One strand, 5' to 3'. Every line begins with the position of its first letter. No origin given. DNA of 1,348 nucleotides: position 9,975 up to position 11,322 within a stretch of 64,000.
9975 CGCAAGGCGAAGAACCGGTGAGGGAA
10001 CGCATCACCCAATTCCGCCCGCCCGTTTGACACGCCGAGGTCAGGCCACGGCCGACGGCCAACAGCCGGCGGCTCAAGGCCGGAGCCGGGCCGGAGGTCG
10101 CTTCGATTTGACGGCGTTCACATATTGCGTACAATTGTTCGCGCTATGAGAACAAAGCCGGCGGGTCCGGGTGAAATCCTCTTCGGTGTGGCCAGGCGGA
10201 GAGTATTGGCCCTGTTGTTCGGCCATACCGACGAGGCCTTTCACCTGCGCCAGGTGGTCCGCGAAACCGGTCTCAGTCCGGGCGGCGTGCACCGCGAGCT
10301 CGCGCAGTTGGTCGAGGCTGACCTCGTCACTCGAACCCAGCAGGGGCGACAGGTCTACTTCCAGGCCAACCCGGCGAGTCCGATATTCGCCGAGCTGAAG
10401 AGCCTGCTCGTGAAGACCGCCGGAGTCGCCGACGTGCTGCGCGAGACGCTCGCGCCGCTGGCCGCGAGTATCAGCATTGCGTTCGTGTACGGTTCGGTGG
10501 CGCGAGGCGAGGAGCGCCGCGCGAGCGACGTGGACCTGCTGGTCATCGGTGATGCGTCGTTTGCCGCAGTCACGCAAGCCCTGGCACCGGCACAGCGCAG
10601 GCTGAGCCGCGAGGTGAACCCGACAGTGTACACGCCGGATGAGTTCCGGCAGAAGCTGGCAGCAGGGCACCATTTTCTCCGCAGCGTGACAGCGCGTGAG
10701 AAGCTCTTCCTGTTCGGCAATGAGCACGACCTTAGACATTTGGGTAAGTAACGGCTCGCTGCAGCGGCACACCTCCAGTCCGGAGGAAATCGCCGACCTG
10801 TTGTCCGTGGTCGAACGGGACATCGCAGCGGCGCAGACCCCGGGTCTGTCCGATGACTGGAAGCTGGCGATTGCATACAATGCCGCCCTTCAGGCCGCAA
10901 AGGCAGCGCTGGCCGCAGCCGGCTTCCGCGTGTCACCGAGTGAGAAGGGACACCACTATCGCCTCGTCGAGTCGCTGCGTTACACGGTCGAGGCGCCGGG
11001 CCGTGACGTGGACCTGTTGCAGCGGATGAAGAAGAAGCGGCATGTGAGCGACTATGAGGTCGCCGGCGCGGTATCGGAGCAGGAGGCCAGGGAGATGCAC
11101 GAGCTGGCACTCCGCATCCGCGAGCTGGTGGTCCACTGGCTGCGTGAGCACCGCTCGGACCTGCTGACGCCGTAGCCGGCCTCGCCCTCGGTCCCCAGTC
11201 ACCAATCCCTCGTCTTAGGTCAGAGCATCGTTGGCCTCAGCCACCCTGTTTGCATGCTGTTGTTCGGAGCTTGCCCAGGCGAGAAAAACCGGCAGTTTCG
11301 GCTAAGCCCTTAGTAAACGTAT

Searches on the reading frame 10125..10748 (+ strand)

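Call 9: search_protein_families(library=pfam, proteins=[window:10125-10748:+], max_evalue=0.001)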
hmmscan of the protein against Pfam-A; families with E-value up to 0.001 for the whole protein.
window:10125-10748:+ (208 aa): 6 families
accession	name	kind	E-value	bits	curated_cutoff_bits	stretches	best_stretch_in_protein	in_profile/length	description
PF01909.29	NTP_transf_2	-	2e-07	31.7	21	1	119-176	17-79/93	Nucleotidyltransferase domain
PF18765.7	Polbeta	-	7.4e-07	29.7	26.9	1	115-146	12-45/93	Polymerase beta, Nucleotidyltransferase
PF09339.16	HTH_IclR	-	1e-05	25.6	22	1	31-70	11-50/52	IclR helix-turn-helix domain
PF12802.13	MarR_2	-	0.00012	22.6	27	1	26-73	9-55/61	MarR family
PF12840.13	HTH_20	-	0.00024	21.5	27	1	24-70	6-50/51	Helix-turn-helix domain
PF24033.1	DUF7342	-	0.00076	19.9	31.6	0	42-116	21-93/150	Family of unknown function (DUF7342)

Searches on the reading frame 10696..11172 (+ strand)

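Call 34: search_protein_families(library=pfam, proteins=[window:10696-11172:+], max_evalue=0.001)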
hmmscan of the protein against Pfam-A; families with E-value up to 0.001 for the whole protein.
window:10696-11172:+ (159 aa): 1 family
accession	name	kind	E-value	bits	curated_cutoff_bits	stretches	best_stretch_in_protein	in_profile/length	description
PF05168.19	HEPN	-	2.1e-06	28.3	22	1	55-145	26-114/117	HEPN domain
